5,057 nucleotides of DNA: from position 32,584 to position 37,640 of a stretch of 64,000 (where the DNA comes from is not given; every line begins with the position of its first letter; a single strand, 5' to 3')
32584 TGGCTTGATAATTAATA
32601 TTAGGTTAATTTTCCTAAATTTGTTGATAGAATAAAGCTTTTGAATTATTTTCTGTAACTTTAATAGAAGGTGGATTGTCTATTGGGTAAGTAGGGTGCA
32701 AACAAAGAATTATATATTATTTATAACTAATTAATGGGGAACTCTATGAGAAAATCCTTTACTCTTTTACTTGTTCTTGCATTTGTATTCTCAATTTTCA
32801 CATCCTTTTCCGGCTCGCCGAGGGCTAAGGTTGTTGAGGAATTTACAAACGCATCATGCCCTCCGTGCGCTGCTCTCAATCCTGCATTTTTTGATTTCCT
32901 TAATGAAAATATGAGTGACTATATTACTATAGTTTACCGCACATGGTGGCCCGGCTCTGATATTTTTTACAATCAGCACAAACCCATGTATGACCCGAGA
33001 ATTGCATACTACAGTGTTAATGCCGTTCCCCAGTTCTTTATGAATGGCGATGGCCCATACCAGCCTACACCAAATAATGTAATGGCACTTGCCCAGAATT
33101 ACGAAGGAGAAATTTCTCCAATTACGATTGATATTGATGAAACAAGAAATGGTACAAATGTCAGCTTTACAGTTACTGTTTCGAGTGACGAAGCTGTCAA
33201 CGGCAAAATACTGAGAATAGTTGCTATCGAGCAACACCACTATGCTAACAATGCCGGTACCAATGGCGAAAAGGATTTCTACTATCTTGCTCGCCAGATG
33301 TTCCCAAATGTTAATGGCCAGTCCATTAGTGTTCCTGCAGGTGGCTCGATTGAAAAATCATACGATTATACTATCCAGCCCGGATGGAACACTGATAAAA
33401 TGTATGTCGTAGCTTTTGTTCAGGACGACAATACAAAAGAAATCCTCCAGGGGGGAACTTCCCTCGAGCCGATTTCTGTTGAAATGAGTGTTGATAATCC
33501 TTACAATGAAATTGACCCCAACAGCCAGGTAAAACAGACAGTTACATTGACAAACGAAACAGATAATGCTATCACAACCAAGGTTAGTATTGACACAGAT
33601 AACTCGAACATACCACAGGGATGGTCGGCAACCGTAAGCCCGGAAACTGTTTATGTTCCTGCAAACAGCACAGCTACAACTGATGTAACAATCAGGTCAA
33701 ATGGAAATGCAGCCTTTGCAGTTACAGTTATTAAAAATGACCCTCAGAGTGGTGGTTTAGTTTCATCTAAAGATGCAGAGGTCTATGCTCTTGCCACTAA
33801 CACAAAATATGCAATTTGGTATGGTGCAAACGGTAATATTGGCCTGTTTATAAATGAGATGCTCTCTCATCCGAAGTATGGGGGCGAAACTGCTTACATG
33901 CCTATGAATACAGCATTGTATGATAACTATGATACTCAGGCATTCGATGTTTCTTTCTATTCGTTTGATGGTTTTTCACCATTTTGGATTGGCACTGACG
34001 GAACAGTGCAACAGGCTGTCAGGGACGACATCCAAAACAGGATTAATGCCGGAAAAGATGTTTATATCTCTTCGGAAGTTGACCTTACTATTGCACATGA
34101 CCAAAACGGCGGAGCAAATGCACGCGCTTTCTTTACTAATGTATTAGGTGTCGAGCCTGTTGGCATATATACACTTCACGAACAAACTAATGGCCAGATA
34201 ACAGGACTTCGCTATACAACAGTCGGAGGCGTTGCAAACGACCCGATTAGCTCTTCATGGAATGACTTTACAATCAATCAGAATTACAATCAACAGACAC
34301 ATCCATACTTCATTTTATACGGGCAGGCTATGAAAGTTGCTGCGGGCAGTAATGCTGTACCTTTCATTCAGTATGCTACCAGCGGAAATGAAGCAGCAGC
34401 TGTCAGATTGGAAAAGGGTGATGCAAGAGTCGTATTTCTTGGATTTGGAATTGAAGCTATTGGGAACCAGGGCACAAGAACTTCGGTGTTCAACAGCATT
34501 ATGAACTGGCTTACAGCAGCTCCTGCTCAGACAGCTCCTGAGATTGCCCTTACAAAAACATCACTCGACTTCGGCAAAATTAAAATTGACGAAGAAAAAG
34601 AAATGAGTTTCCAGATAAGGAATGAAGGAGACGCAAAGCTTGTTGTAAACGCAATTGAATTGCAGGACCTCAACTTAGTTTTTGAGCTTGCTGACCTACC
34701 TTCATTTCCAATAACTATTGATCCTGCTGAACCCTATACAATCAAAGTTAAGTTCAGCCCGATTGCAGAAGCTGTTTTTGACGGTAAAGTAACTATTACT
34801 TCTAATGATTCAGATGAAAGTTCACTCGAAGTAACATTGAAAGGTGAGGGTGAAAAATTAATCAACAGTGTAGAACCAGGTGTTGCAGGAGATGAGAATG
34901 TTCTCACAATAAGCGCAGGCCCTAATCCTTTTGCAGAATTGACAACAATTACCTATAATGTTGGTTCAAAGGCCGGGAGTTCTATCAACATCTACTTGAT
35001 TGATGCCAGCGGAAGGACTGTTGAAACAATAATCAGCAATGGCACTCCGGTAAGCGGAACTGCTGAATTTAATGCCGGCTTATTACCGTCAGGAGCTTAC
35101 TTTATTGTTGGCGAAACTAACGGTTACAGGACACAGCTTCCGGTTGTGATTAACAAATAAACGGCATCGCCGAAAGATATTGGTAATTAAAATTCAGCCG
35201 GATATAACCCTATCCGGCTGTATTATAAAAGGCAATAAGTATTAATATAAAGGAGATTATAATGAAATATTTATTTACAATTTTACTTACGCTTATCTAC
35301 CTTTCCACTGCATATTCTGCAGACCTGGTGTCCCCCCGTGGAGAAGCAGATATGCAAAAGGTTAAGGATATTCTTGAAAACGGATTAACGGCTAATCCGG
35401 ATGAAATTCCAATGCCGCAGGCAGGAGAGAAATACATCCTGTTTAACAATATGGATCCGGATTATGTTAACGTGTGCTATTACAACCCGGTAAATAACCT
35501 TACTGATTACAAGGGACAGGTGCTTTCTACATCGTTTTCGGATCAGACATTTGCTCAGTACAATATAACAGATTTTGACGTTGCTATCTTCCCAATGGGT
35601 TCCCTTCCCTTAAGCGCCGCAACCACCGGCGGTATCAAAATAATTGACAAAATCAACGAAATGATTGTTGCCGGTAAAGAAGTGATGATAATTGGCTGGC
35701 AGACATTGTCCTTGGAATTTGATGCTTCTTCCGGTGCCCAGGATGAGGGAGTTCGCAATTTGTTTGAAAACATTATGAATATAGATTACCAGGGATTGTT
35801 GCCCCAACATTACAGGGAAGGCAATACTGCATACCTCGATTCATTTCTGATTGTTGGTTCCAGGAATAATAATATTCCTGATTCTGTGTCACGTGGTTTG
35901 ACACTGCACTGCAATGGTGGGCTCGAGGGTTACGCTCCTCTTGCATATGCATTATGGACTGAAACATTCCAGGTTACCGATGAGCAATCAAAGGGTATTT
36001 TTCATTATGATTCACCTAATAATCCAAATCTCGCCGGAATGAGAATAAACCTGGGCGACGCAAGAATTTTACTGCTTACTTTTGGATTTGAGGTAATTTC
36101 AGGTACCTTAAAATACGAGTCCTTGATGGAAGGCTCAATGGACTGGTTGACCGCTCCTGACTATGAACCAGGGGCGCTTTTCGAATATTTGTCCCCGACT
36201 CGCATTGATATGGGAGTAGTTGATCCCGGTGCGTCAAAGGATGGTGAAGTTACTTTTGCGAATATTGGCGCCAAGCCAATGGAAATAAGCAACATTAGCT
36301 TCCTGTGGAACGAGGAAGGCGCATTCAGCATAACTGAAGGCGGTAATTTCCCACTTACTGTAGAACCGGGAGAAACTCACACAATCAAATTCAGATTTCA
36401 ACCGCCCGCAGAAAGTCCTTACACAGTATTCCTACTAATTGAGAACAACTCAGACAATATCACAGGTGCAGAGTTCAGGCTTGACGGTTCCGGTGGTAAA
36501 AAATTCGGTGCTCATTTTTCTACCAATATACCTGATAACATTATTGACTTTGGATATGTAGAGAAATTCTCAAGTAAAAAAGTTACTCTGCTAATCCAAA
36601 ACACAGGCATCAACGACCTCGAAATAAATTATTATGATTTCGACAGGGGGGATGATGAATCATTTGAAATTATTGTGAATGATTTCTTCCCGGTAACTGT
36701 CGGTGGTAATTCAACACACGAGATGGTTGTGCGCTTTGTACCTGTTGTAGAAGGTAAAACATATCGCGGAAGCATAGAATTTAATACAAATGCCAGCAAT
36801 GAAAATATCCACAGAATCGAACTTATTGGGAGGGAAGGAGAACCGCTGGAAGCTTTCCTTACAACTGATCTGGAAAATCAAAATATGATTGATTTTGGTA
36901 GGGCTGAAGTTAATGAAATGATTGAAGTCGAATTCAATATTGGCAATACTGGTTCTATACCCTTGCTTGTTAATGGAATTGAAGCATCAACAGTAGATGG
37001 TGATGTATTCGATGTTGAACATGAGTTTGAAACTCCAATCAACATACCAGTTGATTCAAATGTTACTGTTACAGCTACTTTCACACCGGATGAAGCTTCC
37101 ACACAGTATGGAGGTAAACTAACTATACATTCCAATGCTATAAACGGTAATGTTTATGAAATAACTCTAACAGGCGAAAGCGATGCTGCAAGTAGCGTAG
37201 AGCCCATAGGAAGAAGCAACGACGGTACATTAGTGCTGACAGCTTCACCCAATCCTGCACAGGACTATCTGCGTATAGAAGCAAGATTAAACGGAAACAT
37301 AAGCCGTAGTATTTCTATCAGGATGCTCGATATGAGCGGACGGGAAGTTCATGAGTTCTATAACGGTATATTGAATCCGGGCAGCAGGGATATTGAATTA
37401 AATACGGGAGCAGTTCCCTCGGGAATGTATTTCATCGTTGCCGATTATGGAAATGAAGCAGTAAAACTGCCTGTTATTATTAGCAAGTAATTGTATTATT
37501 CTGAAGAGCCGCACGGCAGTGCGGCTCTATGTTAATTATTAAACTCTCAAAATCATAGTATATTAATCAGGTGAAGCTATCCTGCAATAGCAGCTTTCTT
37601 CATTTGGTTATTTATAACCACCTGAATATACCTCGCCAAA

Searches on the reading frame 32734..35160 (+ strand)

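Call 19: search_protein_families(library=pfam, proteins=[window:32734-35160:+], max_evalue=0.00001)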
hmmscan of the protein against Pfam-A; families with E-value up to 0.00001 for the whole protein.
window:32734-35160:+ (808 aa): 5 families
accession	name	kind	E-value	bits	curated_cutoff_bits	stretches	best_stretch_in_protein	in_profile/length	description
PF11551.14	Omp28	-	1.9e-16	60.8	34.9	1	91-239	6-161/171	Outer membrane protein Omp28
PF22073.2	Cep192_D4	-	4.1e-16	59.6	35.5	1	602-706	2-111/112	Cep192 domain 4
PF22544.2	HYDIN_VesB_CFA65-like_Ig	-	2.7e-09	37.6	25.5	1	602-704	1-99/100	HYDIN/CFA65/VesB-like, Ig-like domain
PF07610.17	DUF1573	-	5e-08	33.3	26.1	1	605-705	2-97/98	Protein of unknown function (DUF1573)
PF15780.11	ASH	-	3.6e-07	30.7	27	1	608-694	11-94/98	Abnormal spindle-like microcephaly-assoc'd, ASPM-SPD-2-Hydin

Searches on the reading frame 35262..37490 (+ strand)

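Call 19: search_protein_families(library=pfam, proteins=[window:35262-37490:+], max_evalue=0.00001)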
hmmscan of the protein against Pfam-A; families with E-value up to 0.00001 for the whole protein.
window:35262-37490:+ (742 aa): 6 families
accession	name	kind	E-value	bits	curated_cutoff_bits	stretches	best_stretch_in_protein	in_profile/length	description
PF22544.2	HYDIN_VesB_CFA65-like_Ig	-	6.4e-19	68.5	25.5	1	540-638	7-99/100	HYDIN/CFA65/VesB-like, Ig-like domain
PF15780.11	ASH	-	5.8e-12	46.1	27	0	313-396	12-91/98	Abnormal spindle-like microcephaly-assoc'd, ASPM-SPD-2-Hydin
PF22073.2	Cep192_D4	-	2.5e-11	44.2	35.5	0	315-412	11-112/112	Cep192 domain 4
PF07610.17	DUF1573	-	4.6e-10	39.8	26.1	0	540-638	5-96/98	Protein of unknown function (DUF1573)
PF18962.6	Por_Secre_tail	-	3.8e-08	33.9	27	1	663-734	3-69/75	Secretion system C-terminal sorting domain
PF24507.1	Ig_CFAP65_4th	-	2.4e-06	28.3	27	0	595-639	34-75/76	CFAP65, fourth Ig-like domain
